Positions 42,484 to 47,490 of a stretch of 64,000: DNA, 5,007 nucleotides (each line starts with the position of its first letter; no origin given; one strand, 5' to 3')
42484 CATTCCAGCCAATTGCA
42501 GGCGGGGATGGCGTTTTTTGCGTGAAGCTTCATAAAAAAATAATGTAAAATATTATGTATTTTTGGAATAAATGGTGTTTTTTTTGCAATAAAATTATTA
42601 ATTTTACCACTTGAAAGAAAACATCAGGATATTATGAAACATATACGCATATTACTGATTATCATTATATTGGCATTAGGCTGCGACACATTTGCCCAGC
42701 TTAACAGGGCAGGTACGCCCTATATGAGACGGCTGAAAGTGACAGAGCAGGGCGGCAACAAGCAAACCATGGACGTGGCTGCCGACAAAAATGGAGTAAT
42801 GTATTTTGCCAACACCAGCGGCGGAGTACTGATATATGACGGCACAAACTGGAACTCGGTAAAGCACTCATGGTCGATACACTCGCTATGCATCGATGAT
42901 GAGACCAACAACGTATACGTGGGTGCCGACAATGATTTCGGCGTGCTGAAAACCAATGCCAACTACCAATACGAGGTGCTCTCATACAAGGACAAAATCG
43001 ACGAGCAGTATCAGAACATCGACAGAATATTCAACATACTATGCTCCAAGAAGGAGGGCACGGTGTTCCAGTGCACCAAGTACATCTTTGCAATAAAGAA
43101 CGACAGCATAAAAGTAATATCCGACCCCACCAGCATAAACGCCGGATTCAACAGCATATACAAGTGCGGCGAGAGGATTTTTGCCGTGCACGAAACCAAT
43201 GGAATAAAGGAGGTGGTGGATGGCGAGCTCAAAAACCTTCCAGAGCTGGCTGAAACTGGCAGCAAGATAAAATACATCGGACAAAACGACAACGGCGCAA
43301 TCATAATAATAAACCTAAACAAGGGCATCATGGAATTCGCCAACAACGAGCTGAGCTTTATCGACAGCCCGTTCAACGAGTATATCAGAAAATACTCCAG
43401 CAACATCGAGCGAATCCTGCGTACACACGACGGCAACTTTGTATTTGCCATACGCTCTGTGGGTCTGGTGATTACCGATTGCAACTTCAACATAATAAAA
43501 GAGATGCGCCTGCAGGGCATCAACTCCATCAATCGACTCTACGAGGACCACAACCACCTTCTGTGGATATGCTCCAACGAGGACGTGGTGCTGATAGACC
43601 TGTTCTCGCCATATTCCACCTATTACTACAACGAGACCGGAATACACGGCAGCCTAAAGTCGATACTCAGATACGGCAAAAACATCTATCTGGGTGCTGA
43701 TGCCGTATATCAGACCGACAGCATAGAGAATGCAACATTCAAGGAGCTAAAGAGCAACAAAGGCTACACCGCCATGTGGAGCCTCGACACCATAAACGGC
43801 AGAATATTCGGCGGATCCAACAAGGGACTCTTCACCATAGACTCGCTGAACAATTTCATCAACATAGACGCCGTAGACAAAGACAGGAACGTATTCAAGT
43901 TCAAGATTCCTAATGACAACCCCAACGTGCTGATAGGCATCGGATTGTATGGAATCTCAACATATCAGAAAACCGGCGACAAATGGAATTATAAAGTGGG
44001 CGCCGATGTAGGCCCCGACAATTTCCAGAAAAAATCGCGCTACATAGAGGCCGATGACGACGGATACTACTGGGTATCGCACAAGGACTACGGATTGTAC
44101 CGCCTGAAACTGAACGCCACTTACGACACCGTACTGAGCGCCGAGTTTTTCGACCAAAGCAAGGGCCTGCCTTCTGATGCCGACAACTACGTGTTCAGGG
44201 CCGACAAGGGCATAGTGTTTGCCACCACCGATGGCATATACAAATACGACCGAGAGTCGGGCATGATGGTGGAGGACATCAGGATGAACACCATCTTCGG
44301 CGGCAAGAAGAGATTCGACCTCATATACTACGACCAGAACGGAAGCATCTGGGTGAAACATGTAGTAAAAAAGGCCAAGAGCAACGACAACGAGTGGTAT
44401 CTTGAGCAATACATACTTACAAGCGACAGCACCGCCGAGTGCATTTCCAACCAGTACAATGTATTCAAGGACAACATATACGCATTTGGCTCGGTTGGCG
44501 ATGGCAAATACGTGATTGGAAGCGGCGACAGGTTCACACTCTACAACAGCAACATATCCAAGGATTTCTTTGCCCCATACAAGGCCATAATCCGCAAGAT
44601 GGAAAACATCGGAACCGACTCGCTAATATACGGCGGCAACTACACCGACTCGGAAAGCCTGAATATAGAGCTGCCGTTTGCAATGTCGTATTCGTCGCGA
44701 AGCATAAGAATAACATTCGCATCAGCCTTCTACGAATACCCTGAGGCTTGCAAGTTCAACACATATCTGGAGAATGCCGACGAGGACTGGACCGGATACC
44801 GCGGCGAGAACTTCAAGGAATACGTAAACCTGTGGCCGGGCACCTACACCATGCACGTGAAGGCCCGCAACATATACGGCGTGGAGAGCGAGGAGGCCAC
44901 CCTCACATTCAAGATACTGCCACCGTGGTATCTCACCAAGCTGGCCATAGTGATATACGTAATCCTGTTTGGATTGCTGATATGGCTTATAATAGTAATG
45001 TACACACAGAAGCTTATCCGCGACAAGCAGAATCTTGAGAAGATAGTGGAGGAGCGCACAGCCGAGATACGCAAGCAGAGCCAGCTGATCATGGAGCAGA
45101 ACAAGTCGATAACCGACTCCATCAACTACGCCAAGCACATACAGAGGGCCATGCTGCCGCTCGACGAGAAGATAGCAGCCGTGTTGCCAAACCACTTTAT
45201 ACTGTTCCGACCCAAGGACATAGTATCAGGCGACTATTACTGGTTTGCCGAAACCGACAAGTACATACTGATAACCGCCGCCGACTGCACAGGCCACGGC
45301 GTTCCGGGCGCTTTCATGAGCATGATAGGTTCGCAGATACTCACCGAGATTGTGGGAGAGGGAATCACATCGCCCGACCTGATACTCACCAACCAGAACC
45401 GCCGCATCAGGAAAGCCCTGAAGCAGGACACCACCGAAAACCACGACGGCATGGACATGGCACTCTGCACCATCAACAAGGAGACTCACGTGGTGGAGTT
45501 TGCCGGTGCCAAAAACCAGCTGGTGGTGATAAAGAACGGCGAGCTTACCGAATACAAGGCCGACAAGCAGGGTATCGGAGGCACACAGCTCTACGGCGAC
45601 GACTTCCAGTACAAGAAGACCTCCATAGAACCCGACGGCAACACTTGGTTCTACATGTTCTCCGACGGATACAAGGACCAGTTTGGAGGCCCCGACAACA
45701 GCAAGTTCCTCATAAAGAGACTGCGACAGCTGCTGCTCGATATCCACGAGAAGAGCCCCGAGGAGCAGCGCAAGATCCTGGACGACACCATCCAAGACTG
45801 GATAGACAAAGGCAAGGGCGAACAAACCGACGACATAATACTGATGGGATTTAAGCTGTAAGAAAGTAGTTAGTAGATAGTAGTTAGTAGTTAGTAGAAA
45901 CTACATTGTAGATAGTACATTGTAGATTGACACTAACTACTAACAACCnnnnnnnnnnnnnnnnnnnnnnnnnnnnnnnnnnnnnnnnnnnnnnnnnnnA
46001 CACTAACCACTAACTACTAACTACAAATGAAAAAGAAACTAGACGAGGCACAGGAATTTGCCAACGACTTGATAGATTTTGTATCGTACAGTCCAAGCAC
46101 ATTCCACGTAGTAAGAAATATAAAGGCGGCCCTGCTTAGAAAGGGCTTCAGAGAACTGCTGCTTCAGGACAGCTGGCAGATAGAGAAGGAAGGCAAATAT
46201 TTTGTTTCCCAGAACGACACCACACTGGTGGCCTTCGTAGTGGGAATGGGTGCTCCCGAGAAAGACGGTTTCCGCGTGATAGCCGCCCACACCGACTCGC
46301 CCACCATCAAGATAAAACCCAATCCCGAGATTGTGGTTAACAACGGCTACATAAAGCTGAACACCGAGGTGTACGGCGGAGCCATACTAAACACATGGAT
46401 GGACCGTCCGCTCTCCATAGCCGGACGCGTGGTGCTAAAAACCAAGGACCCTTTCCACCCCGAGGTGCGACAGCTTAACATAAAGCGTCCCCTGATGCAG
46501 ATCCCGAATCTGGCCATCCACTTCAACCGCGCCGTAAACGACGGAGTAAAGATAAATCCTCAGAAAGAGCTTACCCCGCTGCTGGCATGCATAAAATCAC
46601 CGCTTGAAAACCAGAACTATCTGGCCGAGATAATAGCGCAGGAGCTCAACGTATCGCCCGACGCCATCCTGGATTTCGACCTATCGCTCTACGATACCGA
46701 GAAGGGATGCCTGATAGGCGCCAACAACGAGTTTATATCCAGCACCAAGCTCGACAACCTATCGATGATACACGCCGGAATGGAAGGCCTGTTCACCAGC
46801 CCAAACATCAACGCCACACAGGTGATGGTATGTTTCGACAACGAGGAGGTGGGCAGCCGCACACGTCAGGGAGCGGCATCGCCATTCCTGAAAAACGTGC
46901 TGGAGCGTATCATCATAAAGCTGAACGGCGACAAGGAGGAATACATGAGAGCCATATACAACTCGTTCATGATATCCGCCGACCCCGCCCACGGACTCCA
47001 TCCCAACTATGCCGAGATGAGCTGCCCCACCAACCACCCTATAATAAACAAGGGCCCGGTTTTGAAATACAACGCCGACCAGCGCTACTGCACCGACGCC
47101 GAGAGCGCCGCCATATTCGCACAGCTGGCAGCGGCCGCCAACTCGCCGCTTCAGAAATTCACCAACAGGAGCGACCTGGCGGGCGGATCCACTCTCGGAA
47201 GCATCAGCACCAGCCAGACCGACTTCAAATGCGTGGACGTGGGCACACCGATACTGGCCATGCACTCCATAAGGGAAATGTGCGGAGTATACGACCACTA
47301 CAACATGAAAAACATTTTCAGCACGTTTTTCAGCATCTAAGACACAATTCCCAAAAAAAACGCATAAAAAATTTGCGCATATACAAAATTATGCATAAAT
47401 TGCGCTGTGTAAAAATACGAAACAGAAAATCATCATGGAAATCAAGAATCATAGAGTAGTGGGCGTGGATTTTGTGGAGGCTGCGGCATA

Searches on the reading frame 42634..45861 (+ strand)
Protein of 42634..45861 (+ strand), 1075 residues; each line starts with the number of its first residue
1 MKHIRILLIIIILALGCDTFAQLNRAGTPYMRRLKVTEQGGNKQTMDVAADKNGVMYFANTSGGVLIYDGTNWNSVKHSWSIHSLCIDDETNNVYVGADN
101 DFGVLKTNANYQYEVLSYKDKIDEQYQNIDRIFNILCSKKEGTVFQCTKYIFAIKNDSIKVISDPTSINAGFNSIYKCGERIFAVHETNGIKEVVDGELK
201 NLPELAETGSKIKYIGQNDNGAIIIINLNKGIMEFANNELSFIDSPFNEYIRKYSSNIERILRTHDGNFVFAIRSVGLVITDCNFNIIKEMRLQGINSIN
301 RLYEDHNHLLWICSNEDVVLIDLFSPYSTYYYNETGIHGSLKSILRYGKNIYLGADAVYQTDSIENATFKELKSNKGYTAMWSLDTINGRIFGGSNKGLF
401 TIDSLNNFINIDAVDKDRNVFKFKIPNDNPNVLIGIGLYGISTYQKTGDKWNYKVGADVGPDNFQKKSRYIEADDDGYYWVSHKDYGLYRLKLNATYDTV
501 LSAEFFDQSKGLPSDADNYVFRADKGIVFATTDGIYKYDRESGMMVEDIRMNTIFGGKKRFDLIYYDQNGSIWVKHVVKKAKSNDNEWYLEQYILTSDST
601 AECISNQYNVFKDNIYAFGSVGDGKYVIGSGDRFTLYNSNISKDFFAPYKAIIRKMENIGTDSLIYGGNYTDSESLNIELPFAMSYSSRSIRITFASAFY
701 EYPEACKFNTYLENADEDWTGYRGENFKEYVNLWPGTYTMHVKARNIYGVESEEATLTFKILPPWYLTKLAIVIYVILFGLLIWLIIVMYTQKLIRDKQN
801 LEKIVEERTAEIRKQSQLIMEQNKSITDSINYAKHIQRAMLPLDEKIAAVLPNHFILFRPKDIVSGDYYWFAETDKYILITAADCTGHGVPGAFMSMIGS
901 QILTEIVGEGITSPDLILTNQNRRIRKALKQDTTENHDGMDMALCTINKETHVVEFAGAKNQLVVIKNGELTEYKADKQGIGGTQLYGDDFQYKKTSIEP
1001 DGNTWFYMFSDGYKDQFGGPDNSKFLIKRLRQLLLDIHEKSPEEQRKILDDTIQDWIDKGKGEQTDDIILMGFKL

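Call 18: search_protein_families(library=ncbifam, proteins=[window:42634-45861:+], max_evalue=0.001)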
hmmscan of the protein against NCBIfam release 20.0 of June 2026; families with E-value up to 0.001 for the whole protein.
window:42634-45861:+ (1075 aa): 1 family
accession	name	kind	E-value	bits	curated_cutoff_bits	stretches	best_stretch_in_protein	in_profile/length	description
NF038263.1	prot_phos_SiaA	equivalog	4.3e-57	194.1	700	1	792-1075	377-657/658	biofilm regulation protein phosphatase SiaA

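Call 40: search_protein_families(library=pfam, proteins=[window:42634-45861:+], max_evalue=0.01)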
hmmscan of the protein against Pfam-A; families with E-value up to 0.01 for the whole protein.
window:42634-45861:+ (1075 aa): 4 families
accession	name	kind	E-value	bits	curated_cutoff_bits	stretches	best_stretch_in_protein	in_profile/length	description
PF07228.17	SpoIIE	-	2.8e-17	63.7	25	1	875-1072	2-188/192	Stage II sporulation protein E (SpoIIE)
PF07495.19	Y_Y_Y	-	1.2e-08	35.1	26.6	1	700-762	2-65/65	Y_Y_Y domain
PF07494.17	Reg_prop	-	4.3e-06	26.7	20.4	0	297-315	5-23/24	Two component regulator propeller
PF24421.1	Ig_J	-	0.0014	19.1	29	1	730-764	70-104/104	Tip attachment protein J, Ig-like domain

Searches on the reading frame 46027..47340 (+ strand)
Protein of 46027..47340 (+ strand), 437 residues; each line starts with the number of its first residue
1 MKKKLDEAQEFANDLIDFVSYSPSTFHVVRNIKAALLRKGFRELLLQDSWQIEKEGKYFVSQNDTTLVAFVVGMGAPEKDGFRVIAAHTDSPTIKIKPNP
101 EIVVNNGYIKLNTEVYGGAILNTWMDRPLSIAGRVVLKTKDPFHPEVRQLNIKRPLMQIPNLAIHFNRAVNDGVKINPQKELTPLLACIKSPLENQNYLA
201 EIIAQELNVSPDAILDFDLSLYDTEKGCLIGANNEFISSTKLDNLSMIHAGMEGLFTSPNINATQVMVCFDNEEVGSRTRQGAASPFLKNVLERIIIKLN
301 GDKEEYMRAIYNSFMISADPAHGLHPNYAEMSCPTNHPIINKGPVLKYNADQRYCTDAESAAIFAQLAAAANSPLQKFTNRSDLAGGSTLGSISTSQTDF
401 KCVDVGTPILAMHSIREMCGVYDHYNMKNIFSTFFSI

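Call 53: search_protein_families(library=pfam, proteins=[window:46027-47340:+], max_evalue=0.001)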
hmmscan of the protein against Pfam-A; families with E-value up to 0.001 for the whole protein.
window:46027-47340:+ (437 aa): 2 families
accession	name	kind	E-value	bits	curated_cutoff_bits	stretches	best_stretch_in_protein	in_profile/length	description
PF02127.20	Peptidase_M18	-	1.5e-134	449.5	24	1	18-435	1-432/432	Aminopeptidase I zinc metalloprotease (M18)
PF05343.19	Peptidase_M42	-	6.9e-05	22.5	23.2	0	338-428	205-290/292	M42 glutamyl aminopeptidase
